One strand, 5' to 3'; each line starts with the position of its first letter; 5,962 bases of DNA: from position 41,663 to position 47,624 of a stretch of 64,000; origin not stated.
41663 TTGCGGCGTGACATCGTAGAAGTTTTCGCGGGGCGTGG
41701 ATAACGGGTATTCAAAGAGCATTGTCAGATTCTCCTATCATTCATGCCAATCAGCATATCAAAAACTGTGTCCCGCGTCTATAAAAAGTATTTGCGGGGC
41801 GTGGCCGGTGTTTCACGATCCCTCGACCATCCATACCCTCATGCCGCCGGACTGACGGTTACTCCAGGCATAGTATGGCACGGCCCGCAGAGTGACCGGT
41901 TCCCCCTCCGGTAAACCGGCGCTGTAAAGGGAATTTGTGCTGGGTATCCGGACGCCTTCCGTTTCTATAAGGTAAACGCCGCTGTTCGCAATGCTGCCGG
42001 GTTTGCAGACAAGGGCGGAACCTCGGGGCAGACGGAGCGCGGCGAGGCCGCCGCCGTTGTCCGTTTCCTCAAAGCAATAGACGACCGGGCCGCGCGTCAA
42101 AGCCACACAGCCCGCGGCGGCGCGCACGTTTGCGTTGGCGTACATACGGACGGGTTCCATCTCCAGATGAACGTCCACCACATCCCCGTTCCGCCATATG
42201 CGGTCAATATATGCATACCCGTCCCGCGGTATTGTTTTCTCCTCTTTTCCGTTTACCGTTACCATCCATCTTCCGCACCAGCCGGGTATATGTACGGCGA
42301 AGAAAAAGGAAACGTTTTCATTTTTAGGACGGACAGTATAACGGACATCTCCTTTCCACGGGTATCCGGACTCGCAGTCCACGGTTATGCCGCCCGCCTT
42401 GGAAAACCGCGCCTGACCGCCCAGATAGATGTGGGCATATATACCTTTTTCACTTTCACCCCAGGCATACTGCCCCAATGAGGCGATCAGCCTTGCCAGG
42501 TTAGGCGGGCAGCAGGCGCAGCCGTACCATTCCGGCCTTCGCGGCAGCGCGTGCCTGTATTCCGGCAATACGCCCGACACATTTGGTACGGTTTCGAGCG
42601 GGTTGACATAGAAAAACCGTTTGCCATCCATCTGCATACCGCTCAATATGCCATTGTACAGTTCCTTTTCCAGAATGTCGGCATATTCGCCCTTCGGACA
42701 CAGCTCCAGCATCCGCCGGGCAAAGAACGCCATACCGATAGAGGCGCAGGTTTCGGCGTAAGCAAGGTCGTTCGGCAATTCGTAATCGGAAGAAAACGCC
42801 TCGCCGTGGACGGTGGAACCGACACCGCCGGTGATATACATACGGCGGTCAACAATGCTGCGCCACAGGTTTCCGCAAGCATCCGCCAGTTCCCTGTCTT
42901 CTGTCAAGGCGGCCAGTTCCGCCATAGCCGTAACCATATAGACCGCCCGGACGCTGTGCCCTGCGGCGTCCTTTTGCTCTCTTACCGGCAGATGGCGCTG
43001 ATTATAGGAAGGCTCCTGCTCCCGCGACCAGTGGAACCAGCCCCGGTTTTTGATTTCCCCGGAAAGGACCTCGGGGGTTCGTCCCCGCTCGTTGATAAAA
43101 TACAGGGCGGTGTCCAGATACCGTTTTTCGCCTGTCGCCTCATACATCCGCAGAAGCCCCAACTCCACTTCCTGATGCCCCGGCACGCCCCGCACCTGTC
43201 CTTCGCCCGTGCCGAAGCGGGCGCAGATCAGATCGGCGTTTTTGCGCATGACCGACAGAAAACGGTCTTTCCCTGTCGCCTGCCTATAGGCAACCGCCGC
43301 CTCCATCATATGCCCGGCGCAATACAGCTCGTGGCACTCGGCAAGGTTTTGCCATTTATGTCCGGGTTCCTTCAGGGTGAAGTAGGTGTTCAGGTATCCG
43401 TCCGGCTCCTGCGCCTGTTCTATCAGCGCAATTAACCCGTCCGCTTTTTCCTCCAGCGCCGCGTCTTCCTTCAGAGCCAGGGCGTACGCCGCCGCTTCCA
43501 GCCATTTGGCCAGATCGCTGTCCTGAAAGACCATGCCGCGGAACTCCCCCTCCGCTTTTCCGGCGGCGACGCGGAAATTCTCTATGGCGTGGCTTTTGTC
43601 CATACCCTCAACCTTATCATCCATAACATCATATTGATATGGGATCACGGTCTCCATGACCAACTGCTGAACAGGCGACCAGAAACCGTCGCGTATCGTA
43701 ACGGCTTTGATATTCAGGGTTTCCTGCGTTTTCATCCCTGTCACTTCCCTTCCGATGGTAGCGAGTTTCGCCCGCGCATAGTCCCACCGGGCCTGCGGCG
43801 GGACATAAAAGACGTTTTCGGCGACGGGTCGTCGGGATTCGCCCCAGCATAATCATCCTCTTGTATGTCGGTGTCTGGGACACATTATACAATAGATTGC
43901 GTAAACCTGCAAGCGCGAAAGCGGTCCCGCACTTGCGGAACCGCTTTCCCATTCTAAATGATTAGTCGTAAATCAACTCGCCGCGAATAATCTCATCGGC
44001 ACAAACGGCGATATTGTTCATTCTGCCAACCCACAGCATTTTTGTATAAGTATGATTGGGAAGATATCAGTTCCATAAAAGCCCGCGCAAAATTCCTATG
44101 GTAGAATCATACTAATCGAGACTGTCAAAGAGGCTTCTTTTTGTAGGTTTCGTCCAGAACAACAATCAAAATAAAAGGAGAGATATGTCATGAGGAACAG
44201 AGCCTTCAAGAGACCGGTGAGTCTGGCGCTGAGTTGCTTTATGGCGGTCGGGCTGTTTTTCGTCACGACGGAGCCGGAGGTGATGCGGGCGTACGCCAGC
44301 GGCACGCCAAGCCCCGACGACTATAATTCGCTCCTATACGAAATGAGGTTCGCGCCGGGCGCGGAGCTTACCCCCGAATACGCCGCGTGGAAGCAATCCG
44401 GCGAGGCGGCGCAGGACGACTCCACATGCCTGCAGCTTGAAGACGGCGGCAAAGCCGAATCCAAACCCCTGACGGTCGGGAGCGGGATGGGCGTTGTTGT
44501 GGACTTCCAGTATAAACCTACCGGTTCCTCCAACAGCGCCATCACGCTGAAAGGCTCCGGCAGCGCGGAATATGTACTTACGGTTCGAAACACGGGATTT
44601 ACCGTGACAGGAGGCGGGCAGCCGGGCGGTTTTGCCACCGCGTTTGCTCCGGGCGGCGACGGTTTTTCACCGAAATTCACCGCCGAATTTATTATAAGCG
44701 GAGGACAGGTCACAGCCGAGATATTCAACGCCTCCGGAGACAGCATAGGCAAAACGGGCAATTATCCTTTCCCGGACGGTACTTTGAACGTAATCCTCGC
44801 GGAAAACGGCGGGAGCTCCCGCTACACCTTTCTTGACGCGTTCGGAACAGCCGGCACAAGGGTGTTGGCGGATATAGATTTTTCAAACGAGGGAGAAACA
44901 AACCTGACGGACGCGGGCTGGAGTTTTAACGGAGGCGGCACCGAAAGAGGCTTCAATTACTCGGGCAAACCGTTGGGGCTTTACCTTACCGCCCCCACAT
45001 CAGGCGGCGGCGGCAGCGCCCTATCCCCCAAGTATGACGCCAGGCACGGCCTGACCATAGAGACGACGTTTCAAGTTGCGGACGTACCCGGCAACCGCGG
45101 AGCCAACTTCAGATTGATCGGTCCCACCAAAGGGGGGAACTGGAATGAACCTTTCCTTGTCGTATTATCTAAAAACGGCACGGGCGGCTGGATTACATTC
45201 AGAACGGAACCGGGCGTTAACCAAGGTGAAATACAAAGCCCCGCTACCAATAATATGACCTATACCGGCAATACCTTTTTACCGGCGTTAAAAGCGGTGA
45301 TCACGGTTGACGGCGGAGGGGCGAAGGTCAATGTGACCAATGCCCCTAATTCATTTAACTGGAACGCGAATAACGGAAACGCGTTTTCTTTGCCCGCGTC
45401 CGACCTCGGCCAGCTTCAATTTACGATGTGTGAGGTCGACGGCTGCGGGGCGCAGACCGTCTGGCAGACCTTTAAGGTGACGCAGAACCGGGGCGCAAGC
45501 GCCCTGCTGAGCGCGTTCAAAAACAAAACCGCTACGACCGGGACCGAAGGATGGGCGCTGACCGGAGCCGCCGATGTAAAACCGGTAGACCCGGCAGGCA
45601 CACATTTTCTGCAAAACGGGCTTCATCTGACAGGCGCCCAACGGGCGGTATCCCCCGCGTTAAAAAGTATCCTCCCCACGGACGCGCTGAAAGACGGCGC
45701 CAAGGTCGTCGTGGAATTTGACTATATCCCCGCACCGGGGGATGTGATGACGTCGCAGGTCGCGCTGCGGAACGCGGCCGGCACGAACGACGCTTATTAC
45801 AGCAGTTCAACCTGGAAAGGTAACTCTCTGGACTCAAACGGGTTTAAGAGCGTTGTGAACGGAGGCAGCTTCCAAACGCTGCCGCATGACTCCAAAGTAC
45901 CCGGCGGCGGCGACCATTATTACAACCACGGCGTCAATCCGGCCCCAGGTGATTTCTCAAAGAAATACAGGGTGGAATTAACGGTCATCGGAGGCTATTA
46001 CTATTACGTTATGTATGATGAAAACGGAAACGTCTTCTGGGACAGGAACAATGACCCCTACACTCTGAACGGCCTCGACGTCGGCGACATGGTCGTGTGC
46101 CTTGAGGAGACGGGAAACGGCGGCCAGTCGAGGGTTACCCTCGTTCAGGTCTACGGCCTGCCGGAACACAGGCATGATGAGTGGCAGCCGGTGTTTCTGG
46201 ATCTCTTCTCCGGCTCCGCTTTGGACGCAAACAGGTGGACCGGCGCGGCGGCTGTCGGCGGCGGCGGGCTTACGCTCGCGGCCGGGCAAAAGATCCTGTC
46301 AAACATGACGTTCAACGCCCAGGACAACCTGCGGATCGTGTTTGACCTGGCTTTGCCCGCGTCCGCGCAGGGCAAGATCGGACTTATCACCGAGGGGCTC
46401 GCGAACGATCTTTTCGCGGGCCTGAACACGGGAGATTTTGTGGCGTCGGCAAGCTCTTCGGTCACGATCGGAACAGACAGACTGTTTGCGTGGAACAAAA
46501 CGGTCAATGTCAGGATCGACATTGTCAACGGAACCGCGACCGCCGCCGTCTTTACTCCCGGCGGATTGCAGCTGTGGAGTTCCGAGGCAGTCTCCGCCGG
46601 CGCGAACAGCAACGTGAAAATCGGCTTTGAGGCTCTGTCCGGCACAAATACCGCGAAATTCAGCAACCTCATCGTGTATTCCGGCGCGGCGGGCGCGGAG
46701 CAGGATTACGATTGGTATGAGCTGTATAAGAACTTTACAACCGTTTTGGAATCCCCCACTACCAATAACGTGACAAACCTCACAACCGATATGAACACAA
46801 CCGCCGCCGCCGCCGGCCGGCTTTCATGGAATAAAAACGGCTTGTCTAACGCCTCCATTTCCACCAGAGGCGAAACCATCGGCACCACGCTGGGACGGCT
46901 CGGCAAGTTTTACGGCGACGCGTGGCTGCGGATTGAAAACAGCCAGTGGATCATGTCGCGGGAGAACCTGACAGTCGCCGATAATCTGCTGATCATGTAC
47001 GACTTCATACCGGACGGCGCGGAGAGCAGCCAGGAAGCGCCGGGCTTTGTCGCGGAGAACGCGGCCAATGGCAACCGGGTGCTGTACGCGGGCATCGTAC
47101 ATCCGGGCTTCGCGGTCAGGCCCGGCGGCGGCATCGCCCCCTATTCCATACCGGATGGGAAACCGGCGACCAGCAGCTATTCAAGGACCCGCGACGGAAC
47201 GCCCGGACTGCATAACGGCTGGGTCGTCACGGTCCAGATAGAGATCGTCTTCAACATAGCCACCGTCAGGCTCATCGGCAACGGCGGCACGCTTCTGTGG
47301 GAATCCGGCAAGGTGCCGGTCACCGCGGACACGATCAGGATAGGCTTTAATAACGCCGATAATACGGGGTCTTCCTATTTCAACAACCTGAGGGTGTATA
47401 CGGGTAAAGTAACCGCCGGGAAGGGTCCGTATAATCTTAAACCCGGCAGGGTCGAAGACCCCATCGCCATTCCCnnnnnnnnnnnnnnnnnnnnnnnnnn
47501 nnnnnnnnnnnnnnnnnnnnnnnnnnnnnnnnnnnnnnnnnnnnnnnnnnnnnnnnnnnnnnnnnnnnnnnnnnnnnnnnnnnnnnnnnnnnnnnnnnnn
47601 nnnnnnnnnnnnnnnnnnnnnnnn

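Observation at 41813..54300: GH127 gene divergently paired with two giant secreted proteins carrying GH127-like cores: candidate uncharacterised cell-surface glycan-degrading system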

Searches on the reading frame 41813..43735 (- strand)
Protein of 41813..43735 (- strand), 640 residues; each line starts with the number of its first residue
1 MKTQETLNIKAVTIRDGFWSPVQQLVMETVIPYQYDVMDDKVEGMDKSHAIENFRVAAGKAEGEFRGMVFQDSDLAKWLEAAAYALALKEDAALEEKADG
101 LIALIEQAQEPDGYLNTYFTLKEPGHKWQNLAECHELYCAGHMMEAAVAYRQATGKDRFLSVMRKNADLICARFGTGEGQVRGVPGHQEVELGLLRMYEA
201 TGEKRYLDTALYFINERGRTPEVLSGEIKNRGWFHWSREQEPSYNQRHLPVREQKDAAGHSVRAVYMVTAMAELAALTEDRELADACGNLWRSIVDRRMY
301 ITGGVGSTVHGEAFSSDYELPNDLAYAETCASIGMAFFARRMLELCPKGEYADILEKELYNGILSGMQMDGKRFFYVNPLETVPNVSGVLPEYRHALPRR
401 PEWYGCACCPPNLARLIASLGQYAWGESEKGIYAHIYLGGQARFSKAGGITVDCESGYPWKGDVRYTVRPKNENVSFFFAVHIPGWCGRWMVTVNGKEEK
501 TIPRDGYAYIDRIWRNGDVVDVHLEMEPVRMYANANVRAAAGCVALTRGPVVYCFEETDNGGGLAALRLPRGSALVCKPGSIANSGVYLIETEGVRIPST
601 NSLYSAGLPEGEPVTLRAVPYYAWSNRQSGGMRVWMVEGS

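Call 6: search_protein_families(library=pfam, proteins=[window:41813-43735:-], max_evalue=1)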
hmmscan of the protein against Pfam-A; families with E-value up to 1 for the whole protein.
window:41813-43735:- (640 aa): 5 families
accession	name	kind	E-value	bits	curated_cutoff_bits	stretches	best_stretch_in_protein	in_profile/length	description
PF07944.18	Beta-AFase-like_GH127_cat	-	2.6e-111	372.7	24.9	1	11-421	1-375/376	Beta-L-arabinofuranosidase, GH127 catalytic domain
PF20737.2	Glyco_hydro127C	-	7.3e-24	83.7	23.7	1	530-636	3-70/71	Glycoside hydrolase family 127 C-terminal domain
PF20736.2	Glyco_hydro127M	-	9.9e-21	74.1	24.2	1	431-526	1-95/95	Beta-L-arabinofuranosidase, GH127 middle domain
PF03663.20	Glyco_hydro_76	-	0.023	14.6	25.9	1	114-165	12-63/366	Glycosyl hydrolase family 76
PF07221.17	GlcNAc_2-epim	-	0.17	11.5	23.4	0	121-176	125-178/347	N-acylglucosamine 2-epimerase (GlcNAc 2-epimerase)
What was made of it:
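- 41813..43735 (-): Canonical GH127 with no signal peptide. The catalytic Glu, the E-T-C motif and the C-A-C-C motif are intact. It is a neighbour, and probably not part of the system. PF07944 2.6e-111, PF20736 and PF20737 (call 6).
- Checked: 41813-43735(-) encodes 640 aa. It hits PF07944 at 2.6e-111, PF20736 at 9.9e-21 and PF20737 at 7.3e-24 (call 6).
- The GH127 is intact (call 6).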

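Call 7: search_protein_families(library=ncbifam, proteins=[window:41813-43735:-], max_evalue=1)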
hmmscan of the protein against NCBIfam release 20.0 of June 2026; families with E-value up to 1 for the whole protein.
window:41813-43735:- (640 aa): 1 family
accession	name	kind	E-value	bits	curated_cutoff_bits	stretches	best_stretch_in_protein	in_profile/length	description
NF049879.1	AcerHdlse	equivalog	7.3e-129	431.1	950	1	4-636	18-655/657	aceric acid hydrolase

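Call 51: find_related_loci(query=window:41813-43735:-, collection=genome_contigs, flank=10000)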
Query window:41813-43735:- (640 aa) in genome_contigs; peptide patterns used: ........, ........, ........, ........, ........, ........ (x = any residue, [..] = any of these).
599 stretches matched a pattern (row limit reached: there are more); 564 encode a relative of the query (tblastn E <= 1e-3); the best 80 are kept; 80 distinct loci.
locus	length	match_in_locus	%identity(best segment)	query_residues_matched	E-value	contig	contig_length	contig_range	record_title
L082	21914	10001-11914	65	1-638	0e+0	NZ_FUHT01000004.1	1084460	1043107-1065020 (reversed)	Massiliimalia massiliensis strain Marseille-P2963T, whole genome shotgun sequence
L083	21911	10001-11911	61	1-638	0e+0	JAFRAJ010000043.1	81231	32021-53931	MAG: Oscillospiraceae bacterium isolate RGIG2315 Goat_Duodenum.Co__c1184290, whole genome shotgun sequence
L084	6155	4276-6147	60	12-636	0e+0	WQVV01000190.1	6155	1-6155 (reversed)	MAG: Defluviitaleaceae bacterium isolate Emb289P1bin48 Ga0123355_10059796, whole genome shotgun sequence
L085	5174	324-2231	61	8-640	0e+0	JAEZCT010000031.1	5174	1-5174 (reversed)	MAG: Bacillota bacterium isolate OH_CBrB_262 k127_3092376, whole genome shotgun sequence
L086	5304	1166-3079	60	1-638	0e+0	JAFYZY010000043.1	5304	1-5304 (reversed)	MAG: Oscillospiraceae bacterium isolate RGIG7575 Water_buffalos_Omasum-3__c150348, whole genome shotgun sequence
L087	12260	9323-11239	61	1-639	0e+0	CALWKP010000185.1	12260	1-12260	MAG: uncultured Clostridia bacterium isolate E14__bin126 genome assembly, contig: E14__k127_3832319, whole genome shotgu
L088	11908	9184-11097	59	1-638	0e+0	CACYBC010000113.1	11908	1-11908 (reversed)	MAG: uncultured Ruminococcus sp. isolate RUG11783 genome assembly, contig: RUG11783_asm_113, whole genome shotgun sequen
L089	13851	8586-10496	59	1-638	0e+0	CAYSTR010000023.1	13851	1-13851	MAG TPA_asm: uncultured Oscillospiraceae bacterium isolate SRP242652_co1_45 genome assembly, contig: NODE_3808_length_13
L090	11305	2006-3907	57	2-639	0e+0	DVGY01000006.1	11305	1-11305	MAG TPA_asm: Candidatus Egerieicola pullicola isolate CHK184-25365 CHK184__C11390_L11305_ERR3414579, whole genome shotgu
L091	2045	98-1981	57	8-639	0e+0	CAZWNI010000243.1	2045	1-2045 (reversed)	MAG TPA_asm: uncultured Oscillospiraceae bacterium isolate SRP141132_co4_87 genome assembly, contig: NODE_96953_length_2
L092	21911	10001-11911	55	2-638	0e+0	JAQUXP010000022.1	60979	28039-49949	MAG: Lachnospiraceae bacterium isolate STD2_216 NODE_1641_length_60979_cov_21.621771_Sandtown_D2, whole genome shotgun s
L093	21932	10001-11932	55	2-638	0e+0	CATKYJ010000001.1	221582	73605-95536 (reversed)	MAG TPA_asm: uncultured Acetatifactor sp. isolate MGG03606_1680015490 genome assembly, contig: ERR2844015_74, whole geno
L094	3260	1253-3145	57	7-638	0e+0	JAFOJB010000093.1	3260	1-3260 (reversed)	MAG: Blautia sp. isolate RGIG513 Dairy_cattle_Duodenum-3__c132176, whole genome shotgun sequence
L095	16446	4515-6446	54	2-638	0e+0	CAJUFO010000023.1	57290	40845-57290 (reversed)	MAG TPA_asm: uncultured Acetatifactor sp. isolate MGBC129547 genome assembly, contig: MGBC129547.23, whole genome shotgu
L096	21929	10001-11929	54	1-638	0e+0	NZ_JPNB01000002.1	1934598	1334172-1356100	Kineothrix alysoides strain KNHs209 CC90DRAFT_scf7180000000013_quiver.2_C, whole genome shotgun sequence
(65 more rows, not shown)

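Call 66: find_encoding_contigs(protein=window:41813-43735:-, flank=2000, max_places=3)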
Protein window:41813-43735:- (640 aa): no gene with exactly this product is on record in the collection.

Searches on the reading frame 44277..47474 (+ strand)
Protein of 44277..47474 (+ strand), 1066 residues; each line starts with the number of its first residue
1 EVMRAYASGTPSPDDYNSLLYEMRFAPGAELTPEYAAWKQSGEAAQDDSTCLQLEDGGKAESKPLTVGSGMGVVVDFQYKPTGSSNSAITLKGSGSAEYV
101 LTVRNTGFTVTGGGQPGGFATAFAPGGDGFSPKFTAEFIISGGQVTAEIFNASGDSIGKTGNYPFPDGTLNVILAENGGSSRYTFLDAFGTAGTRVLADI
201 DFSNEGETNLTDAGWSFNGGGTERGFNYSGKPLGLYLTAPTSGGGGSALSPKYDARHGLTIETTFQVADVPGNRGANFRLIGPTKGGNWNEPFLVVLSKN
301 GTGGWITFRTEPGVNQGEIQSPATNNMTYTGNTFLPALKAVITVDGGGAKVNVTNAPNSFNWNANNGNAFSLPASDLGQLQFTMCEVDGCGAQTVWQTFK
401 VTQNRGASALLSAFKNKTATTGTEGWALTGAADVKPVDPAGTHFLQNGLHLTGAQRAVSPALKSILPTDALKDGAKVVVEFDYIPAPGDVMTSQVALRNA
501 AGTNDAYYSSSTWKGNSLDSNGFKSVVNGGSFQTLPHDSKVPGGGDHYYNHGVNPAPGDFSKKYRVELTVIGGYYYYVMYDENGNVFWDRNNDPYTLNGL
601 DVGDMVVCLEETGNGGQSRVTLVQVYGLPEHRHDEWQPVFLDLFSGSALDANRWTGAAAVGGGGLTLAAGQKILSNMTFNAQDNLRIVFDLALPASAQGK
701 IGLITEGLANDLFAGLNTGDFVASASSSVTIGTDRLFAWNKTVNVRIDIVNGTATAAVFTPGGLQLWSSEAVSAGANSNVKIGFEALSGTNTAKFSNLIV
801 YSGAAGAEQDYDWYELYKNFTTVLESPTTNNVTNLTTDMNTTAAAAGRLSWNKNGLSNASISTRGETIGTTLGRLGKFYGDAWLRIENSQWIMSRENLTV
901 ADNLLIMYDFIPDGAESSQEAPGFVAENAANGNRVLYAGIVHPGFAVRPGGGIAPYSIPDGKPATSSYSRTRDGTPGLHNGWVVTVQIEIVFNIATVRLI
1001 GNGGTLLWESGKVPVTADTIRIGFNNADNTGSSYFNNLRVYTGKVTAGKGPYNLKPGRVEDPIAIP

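Call 45: search_solved_structures(query=window:44277-47470:+, max_evalue=10)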
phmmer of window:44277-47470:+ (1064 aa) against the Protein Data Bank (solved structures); distinct sequences matched with E-value up to 10: 0.
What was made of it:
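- Tried and rejected: PDB phmmer found nothing (call 45).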

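Call 96: predict_structure(alignment_id=A5)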
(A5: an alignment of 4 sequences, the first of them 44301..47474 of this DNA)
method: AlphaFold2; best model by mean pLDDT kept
length: 1058 residues; sequences in the alignment: 4
mean_pLDDT: 33.2   pTM: 0.28
mean pLDDT of the five models: 33.2, 32.4, 30.4, 30.3, 28.8
residues with pLDDT >= 90: 0; 70-90: 0; 50-70: 70; < 50: 988
segments of 3 or more residues with pLDDT < 50: 1-125, 160-186, 189-249, 251-440, 445-466, 474-553, 563-567, 582-742, 744-1058
pLDDT, mean of each block of 10 residues (from residue 1): 33 30 32 31 30 32 33 34 34 29 29 32 49 65 56 56 41 35 48 38 25 26 25 32 38 38 40 41 35 31 28 27 26 31 33 32 31 28 28 28 31 27 30 44 46 40 48 46 38 30 29 25 26 32 36 53 50 59 41 36 33 25 29 32 30 27 29 31 32 31 27 27 24 38 48 44 41 34 31 31 29 27 26 28 25 30 34 28 27 28 26 25 28 26 30 27 26 25 25 28 29 29 31 31 28 25
secondary structure, 60 per line:
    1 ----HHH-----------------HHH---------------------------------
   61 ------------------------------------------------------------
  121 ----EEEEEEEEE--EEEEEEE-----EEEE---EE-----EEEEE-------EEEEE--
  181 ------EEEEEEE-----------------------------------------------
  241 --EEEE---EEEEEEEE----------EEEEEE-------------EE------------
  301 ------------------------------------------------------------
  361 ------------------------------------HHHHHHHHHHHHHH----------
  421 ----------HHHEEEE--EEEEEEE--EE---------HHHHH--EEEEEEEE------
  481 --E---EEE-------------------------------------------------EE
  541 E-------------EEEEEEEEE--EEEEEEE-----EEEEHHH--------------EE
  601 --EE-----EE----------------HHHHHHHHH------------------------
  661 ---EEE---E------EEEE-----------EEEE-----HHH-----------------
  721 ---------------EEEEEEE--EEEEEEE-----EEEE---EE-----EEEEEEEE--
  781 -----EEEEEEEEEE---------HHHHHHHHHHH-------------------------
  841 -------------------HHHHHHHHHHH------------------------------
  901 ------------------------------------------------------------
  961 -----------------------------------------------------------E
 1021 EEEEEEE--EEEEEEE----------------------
elements in order (helices of 4 or more, strands of 3 or more residues): E125-133 E136-142 E148-151 E162-166 E174-178 E187-193 E243-246 E250-257 E268-273 H397-410 E434-437 E440-446 H460-464 E467-474 E487-489 E539-541 E555-563 E566-572 E578-581 H628-636 E664-666 E677-680 E692-695 E736-742 E745-751 E757-760 E771-778 E786-795 H805-815 H860-870 E1020-1027 E1030-1036
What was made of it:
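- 44298..47474 (+): About 1060-aa N-terminal region of protein A, made of unassigned modules. By eye and sequence pattern it looks beta-rich and lectin-like, possibly for glycan binding. The AlphaFold model failed (call 96).
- Tried and rejected: AlphaFold with a 4-sequence alignment gave pLDDT 33 (call 96), which is unusable, so no fold search was run on it.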

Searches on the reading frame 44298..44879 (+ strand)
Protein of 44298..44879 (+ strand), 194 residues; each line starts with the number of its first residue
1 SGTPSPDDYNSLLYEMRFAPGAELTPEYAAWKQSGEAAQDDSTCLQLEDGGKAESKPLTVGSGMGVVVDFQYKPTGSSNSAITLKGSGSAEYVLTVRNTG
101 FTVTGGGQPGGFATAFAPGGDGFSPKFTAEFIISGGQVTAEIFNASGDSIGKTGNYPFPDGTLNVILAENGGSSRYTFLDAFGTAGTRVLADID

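Call 98: search_protein_families(library=pfam, proteins=[window:44298-44879:+], max_evalue=1)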
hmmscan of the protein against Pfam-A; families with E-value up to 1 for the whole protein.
window:44298-44879:+ (194 aa): 0 families
